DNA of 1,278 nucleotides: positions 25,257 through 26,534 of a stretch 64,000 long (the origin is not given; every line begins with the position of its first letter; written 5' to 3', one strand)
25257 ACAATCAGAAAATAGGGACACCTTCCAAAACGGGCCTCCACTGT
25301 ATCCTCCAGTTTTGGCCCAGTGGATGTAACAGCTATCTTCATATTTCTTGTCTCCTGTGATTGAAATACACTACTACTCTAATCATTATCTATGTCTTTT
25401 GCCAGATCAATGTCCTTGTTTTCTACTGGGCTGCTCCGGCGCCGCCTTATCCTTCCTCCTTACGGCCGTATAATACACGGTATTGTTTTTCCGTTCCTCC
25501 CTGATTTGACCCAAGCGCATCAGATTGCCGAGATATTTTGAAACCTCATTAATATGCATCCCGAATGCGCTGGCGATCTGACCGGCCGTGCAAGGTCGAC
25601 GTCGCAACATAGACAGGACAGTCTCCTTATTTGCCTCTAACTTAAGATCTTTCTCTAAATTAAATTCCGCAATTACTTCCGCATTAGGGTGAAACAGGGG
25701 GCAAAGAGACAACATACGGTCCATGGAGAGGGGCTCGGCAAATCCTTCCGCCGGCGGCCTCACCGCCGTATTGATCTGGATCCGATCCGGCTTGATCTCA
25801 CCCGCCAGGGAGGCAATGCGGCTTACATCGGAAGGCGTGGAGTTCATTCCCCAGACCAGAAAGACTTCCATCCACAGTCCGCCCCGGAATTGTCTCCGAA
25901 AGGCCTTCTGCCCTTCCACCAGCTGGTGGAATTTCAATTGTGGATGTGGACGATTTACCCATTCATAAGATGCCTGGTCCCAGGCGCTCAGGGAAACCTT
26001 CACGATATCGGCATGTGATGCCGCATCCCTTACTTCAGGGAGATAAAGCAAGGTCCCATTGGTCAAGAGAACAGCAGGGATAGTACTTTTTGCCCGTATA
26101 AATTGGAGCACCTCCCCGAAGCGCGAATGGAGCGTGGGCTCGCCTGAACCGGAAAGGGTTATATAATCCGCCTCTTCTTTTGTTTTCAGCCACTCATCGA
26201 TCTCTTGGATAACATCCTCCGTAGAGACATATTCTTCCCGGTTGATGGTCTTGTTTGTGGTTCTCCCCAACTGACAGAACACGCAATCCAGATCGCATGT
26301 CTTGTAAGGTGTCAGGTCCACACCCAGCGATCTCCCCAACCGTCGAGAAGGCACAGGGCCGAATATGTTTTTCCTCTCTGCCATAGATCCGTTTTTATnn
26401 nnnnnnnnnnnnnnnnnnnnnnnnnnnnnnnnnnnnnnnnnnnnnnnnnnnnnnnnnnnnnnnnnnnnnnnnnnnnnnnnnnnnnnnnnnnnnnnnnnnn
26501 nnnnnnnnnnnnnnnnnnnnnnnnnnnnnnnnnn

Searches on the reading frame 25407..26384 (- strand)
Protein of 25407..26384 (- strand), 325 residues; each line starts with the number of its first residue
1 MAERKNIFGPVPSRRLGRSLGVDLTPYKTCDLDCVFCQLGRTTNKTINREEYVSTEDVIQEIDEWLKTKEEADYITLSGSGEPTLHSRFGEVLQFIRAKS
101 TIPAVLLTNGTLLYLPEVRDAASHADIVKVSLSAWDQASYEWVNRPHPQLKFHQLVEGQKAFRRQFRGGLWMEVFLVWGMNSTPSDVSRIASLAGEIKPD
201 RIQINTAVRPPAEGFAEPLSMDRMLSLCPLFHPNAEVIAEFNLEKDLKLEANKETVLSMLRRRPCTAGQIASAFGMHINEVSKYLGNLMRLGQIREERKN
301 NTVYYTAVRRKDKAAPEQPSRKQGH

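Call 45: search_protein_families(library=pfam, proteins=[window:25407-26384:-], max_evalue=1e-8)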
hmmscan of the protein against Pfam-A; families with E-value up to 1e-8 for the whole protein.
window:25407-26384:- (325 aa): 1 family
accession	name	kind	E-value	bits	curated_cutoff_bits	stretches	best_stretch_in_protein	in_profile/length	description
PF04055.27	Radical_SAM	-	2e-13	51.3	29.5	1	26-168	3-143/166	Radical SAM superfamily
